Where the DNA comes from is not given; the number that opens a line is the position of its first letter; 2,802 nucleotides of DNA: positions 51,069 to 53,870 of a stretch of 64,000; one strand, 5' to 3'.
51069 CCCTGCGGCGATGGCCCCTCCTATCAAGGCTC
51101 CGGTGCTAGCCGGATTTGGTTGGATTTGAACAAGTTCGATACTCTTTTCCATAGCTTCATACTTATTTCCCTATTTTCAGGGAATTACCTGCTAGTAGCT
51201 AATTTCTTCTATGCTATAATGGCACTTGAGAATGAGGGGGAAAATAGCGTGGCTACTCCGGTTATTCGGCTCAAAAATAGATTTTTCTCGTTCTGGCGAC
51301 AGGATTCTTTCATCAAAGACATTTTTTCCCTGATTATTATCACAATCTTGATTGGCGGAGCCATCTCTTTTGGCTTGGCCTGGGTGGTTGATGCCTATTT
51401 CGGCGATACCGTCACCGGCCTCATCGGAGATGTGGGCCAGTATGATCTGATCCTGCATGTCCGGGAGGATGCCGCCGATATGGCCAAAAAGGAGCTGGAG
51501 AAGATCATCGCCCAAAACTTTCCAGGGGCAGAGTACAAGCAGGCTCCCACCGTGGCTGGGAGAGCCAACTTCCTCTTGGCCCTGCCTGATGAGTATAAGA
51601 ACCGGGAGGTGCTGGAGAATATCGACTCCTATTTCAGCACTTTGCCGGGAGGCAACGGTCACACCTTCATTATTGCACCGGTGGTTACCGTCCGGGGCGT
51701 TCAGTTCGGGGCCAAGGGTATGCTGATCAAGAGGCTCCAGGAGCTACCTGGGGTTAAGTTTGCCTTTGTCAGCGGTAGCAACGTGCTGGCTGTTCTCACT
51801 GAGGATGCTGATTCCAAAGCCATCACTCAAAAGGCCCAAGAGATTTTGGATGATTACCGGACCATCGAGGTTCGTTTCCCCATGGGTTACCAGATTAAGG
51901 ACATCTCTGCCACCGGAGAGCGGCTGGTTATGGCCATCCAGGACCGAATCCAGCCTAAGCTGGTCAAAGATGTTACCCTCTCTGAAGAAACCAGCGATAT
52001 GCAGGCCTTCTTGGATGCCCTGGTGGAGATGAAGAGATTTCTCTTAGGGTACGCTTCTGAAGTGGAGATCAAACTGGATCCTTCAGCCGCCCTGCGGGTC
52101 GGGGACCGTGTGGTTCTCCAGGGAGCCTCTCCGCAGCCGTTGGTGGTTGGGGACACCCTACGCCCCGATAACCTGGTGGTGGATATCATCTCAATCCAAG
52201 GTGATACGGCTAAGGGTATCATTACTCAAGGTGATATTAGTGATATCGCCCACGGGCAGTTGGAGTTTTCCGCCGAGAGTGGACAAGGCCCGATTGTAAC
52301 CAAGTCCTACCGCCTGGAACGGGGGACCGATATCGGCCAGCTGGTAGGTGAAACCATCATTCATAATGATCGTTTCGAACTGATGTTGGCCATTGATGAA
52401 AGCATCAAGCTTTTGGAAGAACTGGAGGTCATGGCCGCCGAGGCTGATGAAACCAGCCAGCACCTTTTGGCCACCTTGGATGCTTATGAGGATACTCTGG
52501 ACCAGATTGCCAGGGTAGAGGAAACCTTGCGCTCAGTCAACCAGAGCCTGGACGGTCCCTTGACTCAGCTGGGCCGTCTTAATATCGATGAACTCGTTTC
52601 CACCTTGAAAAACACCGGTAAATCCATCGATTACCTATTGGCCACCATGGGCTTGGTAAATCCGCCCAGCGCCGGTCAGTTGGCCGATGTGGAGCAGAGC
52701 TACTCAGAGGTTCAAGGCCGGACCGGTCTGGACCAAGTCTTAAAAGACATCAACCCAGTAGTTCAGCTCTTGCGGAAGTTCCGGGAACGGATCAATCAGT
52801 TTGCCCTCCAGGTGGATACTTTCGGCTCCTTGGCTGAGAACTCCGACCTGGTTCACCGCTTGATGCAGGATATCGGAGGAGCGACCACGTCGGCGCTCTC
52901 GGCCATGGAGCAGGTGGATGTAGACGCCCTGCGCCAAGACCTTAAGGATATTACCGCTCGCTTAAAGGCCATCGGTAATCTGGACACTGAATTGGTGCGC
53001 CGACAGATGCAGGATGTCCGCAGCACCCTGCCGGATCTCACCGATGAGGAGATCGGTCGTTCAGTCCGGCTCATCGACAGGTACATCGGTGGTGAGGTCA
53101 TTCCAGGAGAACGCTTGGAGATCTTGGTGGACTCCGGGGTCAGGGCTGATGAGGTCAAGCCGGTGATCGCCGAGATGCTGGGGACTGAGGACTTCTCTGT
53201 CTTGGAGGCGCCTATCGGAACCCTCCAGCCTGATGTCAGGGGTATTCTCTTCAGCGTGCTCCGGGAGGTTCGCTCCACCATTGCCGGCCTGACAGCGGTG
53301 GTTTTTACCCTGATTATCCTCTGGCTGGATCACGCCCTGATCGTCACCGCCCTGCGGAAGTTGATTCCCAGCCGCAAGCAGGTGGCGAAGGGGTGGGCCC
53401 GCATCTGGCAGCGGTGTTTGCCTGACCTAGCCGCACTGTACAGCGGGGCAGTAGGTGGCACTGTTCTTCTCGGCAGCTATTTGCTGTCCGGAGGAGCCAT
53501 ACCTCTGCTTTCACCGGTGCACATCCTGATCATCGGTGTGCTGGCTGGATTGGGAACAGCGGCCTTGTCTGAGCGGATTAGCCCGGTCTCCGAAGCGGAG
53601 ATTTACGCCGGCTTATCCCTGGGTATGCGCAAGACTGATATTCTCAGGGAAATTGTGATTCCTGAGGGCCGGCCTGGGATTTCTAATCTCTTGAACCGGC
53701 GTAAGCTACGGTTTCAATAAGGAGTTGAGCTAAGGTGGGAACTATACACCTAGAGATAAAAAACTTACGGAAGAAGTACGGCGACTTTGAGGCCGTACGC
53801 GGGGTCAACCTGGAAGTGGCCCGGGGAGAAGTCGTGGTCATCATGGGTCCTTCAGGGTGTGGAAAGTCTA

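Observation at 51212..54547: Uncharacterised ABC module inside the LPS/OM cluster: a 4-TM protein with a ~690-aa extracytoplasmic domain ending in an importer-type EAA coupling loop, plus a GlnQ/HisP-like ATPase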

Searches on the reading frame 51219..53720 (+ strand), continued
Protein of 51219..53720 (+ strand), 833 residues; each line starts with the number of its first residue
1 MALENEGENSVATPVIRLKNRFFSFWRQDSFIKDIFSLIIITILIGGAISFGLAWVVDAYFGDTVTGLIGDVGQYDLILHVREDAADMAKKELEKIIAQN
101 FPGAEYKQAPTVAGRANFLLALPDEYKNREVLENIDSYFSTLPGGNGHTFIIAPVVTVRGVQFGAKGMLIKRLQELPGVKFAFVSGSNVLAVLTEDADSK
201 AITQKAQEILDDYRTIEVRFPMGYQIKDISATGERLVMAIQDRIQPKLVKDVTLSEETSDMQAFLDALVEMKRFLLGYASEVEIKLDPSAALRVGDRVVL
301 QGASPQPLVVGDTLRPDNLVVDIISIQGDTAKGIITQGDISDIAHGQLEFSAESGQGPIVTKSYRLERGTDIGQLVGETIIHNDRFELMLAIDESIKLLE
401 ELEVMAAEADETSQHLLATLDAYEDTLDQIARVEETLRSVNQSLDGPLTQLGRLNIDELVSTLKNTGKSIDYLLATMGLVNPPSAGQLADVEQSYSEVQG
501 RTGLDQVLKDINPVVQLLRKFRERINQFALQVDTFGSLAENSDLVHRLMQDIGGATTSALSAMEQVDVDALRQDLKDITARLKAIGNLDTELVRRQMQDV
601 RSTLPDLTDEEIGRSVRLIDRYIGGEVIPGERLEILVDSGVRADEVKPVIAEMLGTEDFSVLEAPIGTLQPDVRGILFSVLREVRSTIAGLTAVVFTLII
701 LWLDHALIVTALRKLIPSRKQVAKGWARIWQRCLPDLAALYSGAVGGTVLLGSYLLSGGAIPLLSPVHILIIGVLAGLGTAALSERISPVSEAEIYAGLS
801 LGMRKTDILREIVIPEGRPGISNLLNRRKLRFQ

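Call 45: find_encoding_contigs(protein=P0130, flank=10000, max_places=3)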
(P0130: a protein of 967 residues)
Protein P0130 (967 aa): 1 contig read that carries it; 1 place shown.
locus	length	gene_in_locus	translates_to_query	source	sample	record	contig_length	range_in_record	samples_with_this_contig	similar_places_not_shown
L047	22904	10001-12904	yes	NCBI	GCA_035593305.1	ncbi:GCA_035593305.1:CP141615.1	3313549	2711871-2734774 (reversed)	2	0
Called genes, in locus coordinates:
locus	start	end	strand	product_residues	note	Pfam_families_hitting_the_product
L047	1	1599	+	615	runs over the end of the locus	PF07244:POTRA, PF01103:Omp85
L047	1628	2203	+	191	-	PF03938:OmpH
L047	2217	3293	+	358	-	PF04613:LpxD, PF25087:GMPPB_C, PF25084:LbH_EIF2B (weak), PF14602:Hexapep_2 (faint), PF00132:Hexapep (weak)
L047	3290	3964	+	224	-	-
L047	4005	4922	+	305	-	-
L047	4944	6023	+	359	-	PF03739:LptF_LptG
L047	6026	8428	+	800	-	-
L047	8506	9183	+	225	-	PF06835:LptC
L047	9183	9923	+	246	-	PF03968:LptD_N (faint)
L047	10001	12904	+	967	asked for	PF00005:ABC_tran, PF13304:AAA_21 (weak)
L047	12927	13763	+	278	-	PF03331:LpxC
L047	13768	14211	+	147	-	PF22817:ApeP-like, PF07977:FabA, PF22818:ApeI-like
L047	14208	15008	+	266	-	PF25084:LbH_EIF2B (faint), PF25087:GMPPB_C (faint), PF00132:Hexapep, PF13720:Acetyltransf_11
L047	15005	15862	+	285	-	PF17930:LpxI_N, PF06230:LpxI_C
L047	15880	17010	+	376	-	PF02684:LpxB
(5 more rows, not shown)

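Call 61: find_encoding_contigs(protein=P0161, flank=10000, max_places=2)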
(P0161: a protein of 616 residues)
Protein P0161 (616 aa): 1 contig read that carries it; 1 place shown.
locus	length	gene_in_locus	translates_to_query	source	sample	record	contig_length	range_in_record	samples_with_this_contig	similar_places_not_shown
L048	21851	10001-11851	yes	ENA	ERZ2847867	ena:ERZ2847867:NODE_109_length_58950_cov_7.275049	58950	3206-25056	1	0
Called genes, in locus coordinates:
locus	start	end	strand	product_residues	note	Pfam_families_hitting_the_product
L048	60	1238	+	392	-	-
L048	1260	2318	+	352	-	PF04613:LpxD, PF25084:LbH_EIF2B, PF00132:Hexapep, PF25087:GMPPB_C (weak), PF00132:Hexapep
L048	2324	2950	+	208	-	PF06082:YjbH (faint)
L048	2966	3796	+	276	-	-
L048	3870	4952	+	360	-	PF03739:LptF_LptG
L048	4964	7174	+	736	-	PF12600:DUF3769 (faint)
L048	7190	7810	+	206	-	-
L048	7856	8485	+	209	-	PF06835:LptC (faint), PF03968:LptD_N (faint), PF13100:OstA_2 (weak)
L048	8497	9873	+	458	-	PF00202:Aminotran_3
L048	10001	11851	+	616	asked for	-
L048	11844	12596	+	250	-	PF02463:SMC_N (faint), PF00005:ABC_tran, PF13304:AAA_21 (weak)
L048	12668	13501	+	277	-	PF03331:LpxC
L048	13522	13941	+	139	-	PF22817:ApeP-like, PF07977:FabA, PF22818:ApeI-like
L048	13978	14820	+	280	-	PF24894:Hexapep_GlmU (faint), PF25084:LbH_EIF2B (faint), PF00132:Hexapep, PF25087:GMPPB_C (weak), PF00132:Hexapep, PF13720:Acetyltransf_11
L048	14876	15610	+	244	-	PF17930:LpxI_N, PF06230:LpxI_C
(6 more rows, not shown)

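Call 62: find_encoding_contigs(protein=P0113, flank=10000, max_places=2)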
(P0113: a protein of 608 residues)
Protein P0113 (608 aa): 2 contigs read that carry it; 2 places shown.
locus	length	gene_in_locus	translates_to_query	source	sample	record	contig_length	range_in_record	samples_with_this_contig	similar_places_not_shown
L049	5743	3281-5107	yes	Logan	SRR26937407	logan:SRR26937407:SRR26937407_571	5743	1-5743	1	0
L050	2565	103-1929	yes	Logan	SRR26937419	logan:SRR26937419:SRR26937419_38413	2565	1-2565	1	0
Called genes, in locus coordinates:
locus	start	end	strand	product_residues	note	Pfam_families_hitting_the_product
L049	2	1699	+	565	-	?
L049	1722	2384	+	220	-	PF06835:LptC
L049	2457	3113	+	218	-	PF03968:LptD_N (faint)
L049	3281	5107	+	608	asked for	-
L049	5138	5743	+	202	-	?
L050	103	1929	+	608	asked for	-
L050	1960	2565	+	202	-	?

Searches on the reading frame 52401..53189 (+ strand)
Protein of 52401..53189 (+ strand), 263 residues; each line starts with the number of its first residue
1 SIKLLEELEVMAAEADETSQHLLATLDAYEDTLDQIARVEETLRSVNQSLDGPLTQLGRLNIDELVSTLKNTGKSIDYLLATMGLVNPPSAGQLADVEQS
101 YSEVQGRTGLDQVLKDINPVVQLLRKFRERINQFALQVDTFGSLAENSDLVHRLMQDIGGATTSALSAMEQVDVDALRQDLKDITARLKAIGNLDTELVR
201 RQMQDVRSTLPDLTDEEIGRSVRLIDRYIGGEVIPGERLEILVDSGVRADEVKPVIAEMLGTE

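Call 21: search_protein_families(library=pfam, proteins=[window:52401-53189:+], max_evalue=10)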
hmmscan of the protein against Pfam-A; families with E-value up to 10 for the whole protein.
window:52401-53189:+ (263 aa): 17 families
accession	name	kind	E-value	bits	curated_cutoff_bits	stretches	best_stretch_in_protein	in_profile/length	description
PF25655.1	Phi6_P8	-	0.0034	17.9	27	2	12-42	79-109/143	Phi6 bacteriophage P8 capsid protein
PF04513.17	Baculo_PEP_C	-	0.0044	17.5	38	2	18-86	53-118/140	Baculovirus polyhedron envelope protein, PEP, C terminus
PF05130.17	FlgN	-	0.0066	17.3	30.5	2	152-210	61-126/147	FlgN protein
PF16746.10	BAR_3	-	0.0068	16.5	31.7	1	95-219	18-114/235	BAR domain of APPL family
PF24430.1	DUF7553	-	0.01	16.7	27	1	167-222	15-69/85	Family of unknown function (DUF7553)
PF24615.2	Spectrin_Anc-1_2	-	0.016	15.9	28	1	143-190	45-92/105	Nuclear anchorage protein 1, spectrin repeat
PF22128.2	Alp7A_like_C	-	0.025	14.8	22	1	154-208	3-59/156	Alp7A C-terminal domain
PF10805.13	DUF2730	-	0.028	14.9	24.9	1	115-172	33-89/102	Protein of unknown function (DUF2730)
PF06160.17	EzrA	-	0.035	12.9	39.6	1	38-83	249-294/557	Septation ring formation regulator, EzrA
PF06103.16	DUF948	-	0.059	14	37.2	1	12-77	21-85/89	Bacterial protein of unknown function (DUF948)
PF13949.11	ALIX_LYPXL_bnd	-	0.06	13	30.8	1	16-105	71-150/295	ALIX V-shaped domain binding to HIV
PF02465.23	FliD_N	-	0.12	13.4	24.8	1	163-198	9-44/97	Flagellar hook-associated protein 2 N-terminus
PF08651.15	DASH_Duo1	-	0.12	12.6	25.4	0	111-157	17-63/74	DASH complex subunit Duo1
PF18595.6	Nuf2_DHR10-like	-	0.26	11.8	28.4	1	2-50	39-87/117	Nuf2, DHR10-like domain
PF01442.23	Apolipoprotein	-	0.3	11.2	90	1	165-210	59-104/190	Apolipoprotein A1/A4/E domain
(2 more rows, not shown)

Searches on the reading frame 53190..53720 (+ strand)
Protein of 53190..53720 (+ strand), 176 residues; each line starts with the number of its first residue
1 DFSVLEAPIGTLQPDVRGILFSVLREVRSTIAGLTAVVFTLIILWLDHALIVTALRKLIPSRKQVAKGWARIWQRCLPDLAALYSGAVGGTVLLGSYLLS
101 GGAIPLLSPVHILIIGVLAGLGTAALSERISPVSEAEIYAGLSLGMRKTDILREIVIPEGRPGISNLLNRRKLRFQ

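Call 21: search_protein_families(library=pfam, proteins=[window:53190-53720:+], max_evalue=10)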
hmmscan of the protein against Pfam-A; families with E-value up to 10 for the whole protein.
window:53190-53720:+ (176 aa): 1 family
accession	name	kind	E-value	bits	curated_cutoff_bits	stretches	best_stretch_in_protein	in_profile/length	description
PF20560.3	MotA_N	-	0.23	12.1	27.3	1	92-130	10-49/91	Motility protein A N-terminal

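Call 44: search_solved_structures(query=A4, max_evalue=10, show_alignments=4)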
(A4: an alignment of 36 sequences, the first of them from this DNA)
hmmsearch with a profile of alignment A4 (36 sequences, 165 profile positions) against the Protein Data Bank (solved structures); distinct sequences matched with E-value up to 10: 7.
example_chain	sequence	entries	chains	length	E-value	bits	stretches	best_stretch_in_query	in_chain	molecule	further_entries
6cvl_A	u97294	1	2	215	0.011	18.7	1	89-156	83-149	MetI transmembrane subunit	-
3dhw_A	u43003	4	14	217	0.013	18.5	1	89-156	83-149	D-methionine transport system permease protein metI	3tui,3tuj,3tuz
4yms_D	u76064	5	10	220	0.081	15.9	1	118-149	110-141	ABC-type amino acid transport system, permease component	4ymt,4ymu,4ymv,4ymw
8y5g_C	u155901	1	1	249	0.31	14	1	71-152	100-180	Spermidine/putrescine transport system permease protein PotC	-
8y5f_C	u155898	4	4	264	0.75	12.8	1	71-152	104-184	Spermidine/putrescine transport system permease protein PotC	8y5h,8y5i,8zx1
3lq0_A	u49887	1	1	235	1.3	12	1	47-114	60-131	ProAstacin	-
7ar9_A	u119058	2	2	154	1.6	11.7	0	94-123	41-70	ND3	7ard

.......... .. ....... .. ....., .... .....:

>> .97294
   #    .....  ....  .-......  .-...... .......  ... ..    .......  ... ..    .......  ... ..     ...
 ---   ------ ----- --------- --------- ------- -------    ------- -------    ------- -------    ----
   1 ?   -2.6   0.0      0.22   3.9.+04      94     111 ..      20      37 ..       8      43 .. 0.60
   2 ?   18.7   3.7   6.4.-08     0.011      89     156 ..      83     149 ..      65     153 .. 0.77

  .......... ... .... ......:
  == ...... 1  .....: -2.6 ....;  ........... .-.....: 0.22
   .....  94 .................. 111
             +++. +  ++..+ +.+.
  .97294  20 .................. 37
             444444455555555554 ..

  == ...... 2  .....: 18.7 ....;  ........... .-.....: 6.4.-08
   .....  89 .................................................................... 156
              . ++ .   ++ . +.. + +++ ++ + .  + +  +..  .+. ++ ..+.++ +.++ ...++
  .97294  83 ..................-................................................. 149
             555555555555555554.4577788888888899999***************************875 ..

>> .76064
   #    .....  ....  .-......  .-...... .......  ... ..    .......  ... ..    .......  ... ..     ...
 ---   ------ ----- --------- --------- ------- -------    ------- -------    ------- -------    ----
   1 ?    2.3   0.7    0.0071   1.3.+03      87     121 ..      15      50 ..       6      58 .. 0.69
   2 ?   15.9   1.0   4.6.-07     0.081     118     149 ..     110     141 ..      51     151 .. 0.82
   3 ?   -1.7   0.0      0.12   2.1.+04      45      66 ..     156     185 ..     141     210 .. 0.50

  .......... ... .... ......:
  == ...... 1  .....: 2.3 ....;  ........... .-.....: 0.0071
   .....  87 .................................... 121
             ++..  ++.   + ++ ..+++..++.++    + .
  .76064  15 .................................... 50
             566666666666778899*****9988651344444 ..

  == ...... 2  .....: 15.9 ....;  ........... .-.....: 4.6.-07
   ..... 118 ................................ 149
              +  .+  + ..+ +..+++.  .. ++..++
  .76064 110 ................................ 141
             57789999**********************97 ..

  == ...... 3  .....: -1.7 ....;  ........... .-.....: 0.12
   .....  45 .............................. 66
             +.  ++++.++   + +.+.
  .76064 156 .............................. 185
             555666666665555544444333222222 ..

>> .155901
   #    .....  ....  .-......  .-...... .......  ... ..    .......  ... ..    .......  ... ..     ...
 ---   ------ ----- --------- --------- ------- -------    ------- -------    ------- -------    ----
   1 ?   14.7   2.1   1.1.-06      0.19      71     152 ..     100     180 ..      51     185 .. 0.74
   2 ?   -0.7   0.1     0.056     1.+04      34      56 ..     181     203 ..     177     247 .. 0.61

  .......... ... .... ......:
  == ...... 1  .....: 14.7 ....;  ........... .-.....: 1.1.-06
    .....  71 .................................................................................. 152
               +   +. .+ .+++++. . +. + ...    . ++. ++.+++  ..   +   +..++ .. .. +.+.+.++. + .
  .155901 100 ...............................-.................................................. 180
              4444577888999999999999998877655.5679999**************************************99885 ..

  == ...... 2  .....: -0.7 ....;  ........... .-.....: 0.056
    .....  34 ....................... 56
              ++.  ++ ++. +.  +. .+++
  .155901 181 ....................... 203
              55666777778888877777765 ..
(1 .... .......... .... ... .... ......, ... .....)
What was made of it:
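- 53580..53717 (+): Residues 778-823: EAA-type coupling loop (three short helices) plus a 14-residue basic tail. The protein ends here, with no TM5 or TM6. Aligns to the EAA loops of MetI, the Art permease and PotC (call 44).
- On Type I ABC importer permease (Pfam BPD_transp_1, PF00528): The conserved motif lies at residues 782-810 and aligns to the EAA loops of MetI, the Art permease and PotC (call 44).
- Closest known: Type I ABC importers of the polar-amino-acid and MetNI kind. Same: The EAA coupling loop and the TM before it align with MetI, the Art permease and PotC (call 44).
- They take the five best places among 177,635 PDB sequences and align over the last TM plus EAA loop (call 44). 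MetI has 68 more residues after the aligned stretch (call 44).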

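Call 54: predict_structure(alignment_id=A4)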
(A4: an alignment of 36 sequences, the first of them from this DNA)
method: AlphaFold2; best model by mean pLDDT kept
length: 176 residues; sequences in the alignment: 36
mean_pLDDT: 90.6   pTM: 0.80
mean pLDDT of the five models: 90.6, 90.5, 90.2, 89.8, 89.8
residues with pLDDT >= 90: 129; 70-90: 35; 50-70: 12; < 50: 0
segments of 3 or more residues with pLDDT < 50: none
pLDDT, mean of each block of 10 residues (from residue 1): 67 84 95 95 95 93 74 85 97 96 93 98 97 96 96 94 89 83
secondary structure, 60 per line:
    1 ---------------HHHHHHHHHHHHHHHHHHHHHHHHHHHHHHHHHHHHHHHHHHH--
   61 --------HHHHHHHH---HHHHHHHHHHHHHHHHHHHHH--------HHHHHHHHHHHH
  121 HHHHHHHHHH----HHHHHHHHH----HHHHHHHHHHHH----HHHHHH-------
elements in order: H16-58 H69-76 H80-100 H109-130 H135-143 H148-159 H164-169

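Call 57: fold_search(model_id=the predicted structure, library=pdb)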
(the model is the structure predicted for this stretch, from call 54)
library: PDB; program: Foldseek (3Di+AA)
matches with E <= 10: 25; with E <= 0.001: 0
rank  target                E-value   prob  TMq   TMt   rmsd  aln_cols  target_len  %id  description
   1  8y5i_C                4.8e-01  0.60  0.35  0.26  10.6       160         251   15  Cryo-EM structure of E.coli spermidine transporter PotD-PotABC in translocation intermidiate state (released 2024-10-09)
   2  3tui_A                1.4e+00  0.41  0.34  0.30   8.7       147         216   16  Inward facing conformations of the MetNI methionine ABC transporter: CY5 native crystal form (released 2011-11-30)
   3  4yms_C                2.1e+00  0.20  0.29  0.26  10.5       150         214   22  Crystal structure of an amino acid ABC transporter (released 2015-04-22)
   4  4ri3_A                2.8e+00  0.08  0.17  0.17  12.8       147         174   15  Crystal structure of DCCD-modified PsbS from spinach (released 2015-08-12)
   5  6zr2_d                3.6e+00  0.12  0.22  0.31  13.7       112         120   18  Cryo-EM structure of respiratory complex I in the active state from Mus musculus at 3.1 A (released 2020-10-21)
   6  9l5v_6                4.0e+00  0.03  0.14  0.14  17.3       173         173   16  cryo-EM structure of PSII-ACPII from Rhodomonas sp. NIES-2332 (released 2025-11-26)
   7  3owo_A                4.4e+00  0.06  0.16  0.09  10.3        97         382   20  Structures of iron-dependent alcohol dehydrogenase 2 from Zymomonas mobilis ZM4 with and without NAD cofactor (released 2011-02-16)
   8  2r6g_G                4.6e+00  0.11  0.28  0.20  10.1       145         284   11  The Crystal Structure of the E. coli Maltose Transporter (released 2007-11-27)
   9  3owo_D                4.6e+00  0.05  0.16  0.09  10.1        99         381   20  Structures of iron-dependent alcohol dehydrogenase 2 from Zymomonas mobilis ZM4 with and without NAD cofactor (released 2011-02-16)
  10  7cae_B                5.1e+00  0.10  0.30  0.22   9.8       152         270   16  Mycobacterium smegmatis LpqY-SugABC complex in the resting state (released 2020-12-02)
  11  8z21_B                5.3e+00  0.11  0.28  0.20   8.9       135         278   10  Cryo-EM structure of Escherichia coli OppBCDF in the resting state (released 2025-04-16)
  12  7qn8_E                5.6e+00  0.06  0.21  0.13  14.1       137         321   14  Cryo-EM structure of human full-length beta3delta GABA(A)R in complex with histamine and nanobody Nb25 (released 2022-04-13)
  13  7w7c_B                5.9e+00  0.06  0.21  0.22   9.9       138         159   20  Heme exporter in the unliganded form (released 2022-06-22)
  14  8z1v_B                6.2e+00  0.10  0.28  0.20   8.7       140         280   16  Cryo-EM structure of Escherichia coli DppBCDF in the resting state (released 2025-01-29)
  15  4xp1_A                6.2e+00  0.05  0.22  0.10  11.3       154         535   15  X-ray structure of Drosophila dopamine transporter bound to neurotransmitter dopamine (released 2015-05-06)
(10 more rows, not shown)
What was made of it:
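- On Mla system (MlaE permease / MlaD MCE protein): MlaE is at rank 16 with E 7.2 in Foldseek (call 57).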
